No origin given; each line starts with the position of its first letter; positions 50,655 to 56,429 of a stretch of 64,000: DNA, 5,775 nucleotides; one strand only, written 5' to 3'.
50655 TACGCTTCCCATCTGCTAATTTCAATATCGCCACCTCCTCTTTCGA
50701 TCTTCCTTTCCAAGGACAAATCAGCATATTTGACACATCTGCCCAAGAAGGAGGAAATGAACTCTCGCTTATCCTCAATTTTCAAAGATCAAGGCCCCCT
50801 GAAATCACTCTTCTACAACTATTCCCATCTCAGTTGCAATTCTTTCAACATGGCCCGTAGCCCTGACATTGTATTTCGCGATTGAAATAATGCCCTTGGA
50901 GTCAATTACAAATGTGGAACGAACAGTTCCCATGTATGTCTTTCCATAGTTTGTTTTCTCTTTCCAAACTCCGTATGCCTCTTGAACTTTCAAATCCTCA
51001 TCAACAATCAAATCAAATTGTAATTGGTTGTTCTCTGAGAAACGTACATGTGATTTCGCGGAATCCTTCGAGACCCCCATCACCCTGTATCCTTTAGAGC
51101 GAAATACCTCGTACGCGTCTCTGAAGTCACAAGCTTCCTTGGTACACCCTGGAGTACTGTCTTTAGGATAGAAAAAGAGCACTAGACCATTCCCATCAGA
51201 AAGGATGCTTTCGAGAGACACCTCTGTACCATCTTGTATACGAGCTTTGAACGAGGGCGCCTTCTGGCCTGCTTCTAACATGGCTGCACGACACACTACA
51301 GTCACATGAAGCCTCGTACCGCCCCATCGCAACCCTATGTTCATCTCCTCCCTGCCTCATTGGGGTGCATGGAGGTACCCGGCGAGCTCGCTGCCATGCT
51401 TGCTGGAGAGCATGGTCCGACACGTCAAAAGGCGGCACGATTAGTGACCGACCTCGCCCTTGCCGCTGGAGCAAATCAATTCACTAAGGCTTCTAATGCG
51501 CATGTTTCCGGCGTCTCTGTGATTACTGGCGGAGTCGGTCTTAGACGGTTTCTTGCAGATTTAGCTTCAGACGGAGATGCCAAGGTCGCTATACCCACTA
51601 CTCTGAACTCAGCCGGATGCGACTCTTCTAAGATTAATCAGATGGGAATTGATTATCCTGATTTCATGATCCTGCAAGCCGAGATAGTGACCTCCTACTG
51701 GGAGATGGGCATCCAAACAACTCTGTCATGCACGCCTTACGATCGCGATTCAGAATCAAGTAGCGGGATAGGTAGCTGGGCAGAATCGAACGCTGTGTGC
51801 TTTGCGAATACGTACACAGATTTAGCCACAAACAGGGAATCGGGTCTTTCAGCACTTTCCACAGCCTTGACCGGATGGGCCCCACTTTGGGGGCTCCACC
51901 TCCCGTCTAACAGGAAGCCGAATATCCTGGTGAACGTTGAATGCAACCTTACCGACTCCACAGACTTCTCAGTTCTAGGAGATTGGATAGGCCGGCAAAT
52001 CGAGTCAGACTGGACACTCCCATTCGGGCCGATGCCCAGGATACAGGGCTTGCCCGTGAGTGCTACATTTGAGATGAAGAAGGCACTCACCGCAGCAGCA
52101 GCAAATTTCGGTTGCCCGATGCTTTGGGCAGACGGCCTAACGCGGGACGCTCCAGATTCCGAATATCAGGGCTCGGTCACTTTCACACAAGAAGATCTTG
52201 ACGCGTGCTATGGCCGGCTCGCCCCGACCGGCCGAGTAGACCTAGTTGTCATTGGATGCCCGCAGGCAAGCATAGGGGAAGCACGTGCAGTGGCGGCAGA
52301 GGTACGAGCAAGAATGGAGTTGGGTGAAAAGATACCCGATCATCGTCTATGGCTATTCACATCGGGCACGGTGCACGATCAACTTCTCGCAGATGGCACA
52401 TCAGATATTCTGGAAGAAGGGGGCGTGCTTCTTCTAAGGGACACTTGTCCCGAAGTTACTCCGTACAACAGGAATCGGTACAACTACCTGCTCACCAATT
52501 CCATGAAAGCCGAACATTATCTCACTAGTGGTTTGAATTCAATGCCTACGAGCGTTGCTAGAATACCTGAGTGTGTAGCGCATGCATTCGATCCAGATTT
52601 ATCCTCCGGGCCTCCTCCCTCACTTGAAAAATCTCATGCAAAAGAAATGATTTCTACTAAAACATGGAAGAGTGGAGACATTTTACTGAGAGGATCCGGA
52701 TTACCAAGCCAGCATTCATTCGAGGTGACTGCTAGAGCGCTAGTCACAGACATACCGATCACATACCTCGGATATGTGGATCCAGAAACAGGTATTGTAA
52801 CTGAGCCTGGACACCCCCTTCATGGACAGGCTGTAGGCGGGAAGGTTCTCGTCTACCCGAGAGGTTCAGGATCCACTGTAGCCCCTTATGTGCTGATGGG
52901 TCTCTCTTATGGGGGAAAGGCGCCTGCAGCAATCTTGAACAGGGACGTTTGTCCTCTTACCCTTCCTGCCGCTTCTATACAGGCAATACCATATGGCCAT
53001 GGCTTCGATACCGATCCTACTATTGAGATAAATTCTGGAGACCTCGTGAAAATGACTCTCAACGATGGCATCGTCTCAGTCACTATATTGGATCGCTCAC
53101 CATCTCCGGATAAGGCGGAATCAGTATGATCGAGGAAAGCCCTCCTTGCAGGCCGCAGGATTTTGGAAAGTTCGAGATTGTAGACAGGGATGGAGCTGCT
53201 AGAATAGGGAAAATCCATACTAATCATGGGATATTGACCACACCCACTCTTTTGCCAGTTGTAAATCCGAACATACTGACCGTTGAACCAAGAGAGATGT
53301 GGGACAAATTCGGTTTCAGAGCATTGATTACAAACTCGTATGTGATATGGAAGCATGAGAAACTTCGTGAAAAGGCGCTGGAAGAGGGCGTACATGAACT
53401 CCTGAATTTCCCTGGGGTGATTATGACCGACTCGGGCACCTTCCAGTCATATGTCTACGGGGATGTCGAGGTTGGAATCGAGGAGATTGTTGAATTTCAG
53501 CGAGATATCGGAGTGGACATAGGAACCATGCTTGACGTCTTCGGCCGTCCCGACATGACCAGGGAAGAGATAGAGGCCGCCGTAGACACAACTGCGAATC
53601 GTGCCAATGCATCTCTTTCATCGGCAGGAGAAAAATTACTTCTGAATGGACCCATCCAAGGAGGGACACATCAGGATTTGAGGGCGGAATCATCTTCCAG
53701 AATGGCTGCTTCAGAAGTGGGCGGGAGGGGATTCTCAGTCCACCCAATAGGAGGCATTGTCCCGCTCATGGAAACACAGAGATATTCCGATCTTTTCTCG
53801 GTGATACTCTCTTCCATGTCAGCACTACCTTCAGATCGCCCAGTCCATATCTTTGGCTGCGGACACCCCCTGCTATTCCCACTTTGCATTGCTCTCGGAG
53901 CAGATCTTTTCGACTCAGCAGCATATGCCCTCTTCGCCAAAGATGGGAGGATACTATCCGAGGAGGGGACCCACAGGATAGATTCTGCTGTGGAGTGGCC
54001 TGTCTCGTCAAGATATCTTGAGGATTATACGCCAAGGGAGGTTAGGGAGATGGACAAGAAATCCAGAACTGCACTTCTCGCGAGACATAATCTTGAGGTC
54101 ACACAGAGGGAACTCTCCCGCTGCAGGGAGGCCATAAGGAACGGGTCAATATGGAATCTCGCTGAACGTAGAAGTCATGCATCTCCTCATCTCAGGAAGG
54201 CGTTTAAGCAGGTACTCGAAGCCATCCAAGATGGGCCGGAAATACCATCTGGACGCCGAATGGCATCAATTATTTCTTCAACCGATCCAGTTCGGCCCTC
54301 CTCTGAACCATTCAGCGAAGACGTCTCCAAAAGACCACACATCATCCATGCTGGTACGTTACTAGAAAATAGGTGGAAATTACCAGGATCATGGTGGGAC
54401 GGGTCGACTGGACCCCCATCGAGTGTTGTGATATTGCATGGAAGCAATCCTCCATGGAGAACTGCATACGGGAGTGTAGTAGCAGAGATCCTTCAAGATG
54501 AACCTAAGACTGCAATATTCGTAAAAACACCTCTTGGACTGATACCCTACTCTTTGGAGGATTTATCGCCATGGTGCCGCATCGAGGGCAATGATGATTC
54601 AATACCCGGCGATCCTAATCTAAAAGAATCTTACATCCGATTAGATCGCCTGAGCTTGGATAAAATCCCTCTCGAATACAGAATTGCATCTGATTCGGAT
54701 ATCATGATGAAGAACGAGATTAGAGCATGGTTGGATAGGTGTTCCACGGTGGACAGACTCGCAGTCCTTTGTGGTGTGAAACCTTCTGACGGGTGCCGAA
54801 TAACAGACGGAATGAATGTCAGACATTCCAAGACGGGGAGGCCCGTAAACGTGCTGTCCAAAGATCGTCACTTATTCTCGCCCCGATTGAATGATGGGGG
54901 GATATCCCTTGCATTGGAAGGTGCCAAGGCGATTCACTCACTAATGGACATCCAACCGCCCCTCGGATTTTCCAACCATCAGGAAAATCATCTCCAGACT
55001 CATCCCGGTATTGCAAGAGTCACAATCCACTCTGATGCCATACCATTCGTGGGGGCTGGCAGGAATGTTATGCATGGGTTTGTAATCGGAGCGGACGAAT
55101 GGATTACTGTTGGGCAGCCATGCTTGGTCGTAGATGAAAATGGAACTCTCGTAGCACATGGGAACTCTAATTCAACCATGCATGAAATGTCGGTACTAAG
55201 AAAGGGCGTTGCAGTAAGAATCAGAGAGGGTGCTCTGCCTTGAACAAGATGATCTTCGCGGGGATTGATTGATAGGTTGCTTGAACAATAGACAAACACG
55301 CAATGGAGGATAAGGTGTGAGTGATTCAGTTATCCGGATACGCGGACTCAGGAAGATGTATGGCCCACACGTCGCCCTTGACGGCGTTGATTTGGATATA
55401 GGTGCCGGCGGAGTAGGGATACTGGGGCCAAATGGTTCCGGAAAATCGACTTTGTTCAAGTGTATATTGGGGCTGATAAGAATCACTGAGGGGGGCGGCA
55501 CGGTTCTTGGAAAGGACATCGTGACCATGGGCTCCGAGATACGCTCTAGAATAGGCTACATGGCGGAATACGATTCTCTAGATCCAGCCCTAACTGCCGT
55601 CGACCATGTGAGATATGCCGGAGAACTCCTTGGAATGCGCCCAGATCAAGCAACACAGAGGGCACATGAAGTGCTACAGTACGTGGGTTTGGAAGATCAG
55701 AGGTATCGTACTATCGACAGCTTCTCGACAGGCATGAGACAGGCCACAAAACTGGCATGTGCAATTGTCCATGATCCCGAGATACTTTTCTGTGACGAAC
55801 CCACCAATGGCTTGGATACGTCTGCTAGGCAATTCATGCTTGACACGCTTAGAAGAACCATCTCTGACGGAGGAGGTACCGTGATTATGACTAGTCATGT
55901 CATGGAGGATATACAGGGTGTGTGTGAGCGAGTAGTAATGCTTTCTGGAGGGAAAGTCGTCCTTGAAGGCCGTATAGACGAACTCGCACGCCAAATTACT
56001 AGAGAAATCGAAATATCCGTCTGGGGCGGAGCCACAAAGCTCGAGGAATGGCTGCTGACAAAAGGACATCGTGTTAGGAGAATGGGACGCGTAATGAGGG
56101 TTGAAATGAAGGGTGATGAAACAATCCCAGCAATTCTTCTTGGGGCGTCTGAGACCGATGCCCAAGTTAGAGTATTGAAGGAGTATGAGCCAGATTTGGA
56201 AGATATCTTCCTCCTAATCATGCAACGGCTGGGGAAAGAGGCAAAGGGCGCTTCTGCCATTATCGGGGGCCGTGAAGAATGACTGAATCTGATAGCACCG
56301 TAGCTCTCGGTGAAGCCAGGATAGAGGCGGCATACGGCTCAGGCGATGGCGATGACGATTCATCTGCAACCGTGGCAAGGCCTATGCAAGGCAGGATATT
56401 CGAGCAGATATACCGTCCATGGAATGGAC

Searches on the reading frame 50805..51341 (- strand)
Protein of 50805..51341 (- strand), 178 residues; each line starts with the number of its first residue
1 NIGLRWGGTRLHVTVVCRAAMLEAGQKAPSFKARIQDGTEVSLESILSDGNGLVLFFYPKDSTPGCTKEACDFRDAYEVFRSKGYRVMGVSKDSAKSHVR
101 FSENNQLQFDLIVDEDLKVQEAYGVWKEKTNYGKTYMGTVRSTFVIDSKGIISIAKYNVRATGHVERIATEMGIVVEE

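Call 82: search_protein_families(library=pfam, proteins=[window:50805-51341:-], max_evalue=0.00001)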
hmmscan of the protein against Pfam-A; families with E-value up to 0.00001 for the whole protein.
window:50805-51341:- (178 aa): 2 families
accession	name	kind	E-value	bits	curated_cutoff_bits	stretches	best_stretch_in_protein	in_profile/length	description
PF00578.27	AhpC-TSA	-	7.8e-39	132.9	26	1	25-152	2-121/124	AhpC/TSA family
PF08534.16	Redoxin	-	1.6e-19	70.6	26.6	1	24-159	2-135/148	Redoxin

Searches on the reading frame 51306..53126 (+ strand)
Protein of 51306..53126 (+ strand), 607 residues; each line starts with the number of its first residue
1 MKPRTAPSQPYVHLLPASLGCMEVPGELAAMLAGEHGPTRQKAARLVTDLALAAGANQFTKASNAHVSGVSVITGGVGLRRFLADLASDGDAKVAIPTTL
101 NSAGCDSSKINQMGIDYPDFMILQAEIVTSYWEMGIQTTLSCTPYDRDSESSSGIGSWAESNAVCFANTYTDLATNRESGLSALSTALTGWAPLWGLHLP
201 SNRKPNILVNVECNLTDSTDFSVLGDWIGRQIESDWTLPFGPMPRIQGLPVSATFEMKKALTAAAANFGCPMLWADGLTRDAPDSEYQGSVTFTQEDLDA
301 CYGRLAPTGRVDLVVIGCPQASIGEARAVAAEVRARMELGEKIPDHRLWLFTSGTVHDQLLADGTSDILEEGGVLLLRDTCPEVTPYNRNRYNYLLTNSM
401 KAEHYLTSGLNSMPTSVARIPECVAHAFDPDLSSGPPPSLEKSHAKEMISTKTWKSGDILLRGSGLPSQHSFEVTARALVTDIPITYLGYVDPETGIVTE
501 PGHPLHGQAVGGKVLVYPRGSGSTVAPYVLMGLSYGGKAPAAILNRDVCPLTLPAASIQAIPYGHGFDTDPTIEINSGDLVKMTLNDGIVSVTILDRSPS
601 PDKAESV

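Call 82: search_protein_families(library=pfam, proteins=[window:51306-53126:+], max_evalue=0.00001)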
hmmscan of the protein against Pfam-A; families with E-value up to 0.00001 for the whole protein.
window:51306-53126:+ (607 aa): 2 families
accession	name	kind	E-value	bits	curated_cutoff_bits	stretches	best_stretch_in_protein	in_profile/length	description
PF04412.18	AcnX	-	8.7e-89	298.4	31.5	1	29-424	8-399/400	Aconitase X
PF01989.23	AcnX_swivel_put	-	8.7e-21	74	27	1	486-562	2-78/80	Aconitase X swivel domain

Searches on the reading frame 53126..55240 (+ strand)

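Call 82: search_protein_families(library=pfam, proteins=[window:53126-55240:+], max_evalue=0.00001)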
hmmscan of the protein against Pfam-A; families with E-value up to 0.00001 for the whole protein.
window:53126-55240:+ (705 aa): 3 families
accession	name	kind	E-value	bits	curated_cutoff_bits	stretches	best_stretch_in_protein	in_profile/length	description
PF01702.25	TGT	-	1.1e-71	242.2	26.3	1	23-352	2-354/357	Queuine tRNA-ribosyltransferase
PF01472.26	PUA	-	5.3e-10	39.5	24.8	1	631-701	2-72/74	PUA domain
PF14810.12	TGT_C2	-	1.3e-07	32.2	25.3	1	560-607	21-69/72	Patch-forming domain C2 of tRNA-guanine transglycosylase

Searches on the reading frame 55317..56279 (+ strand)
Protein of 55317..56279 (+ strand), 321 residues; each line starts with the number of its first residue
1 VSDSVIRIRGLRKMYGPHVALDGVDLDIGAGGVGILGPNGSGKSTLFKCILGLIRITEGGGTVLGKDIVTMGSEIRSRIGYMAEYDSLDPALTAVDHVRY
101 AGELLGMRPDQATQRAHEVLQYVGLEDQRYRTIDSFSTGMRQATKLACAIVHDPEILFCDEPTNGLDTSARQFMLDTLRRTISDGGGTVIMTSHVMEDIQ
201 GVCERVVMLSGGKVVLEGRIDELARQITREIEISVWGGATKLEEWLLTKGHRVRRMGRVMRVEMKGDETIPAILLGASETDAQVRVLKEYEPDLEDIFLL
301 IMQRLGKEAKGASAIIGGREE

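Call 81: search_protein_families(library=pfam, proteins=[window:55317-56279:+], max_evalue=0.00001)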
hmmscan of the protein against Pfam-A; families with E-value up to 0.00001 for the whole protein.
window:55317-56279:+ (321 aa): 2 families
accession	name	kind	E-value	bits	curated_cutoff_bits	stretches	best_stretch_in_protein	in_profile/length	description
PF00005.33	ABC_tran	-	4.1e-28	99.1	25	1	21-164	1-137/137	ABC transporter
PF13304.12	AAA_21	-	1.5e-13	51.9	27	1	119-194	221-298/304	AAA domain, putative AbiEii toxin, Type IV TA system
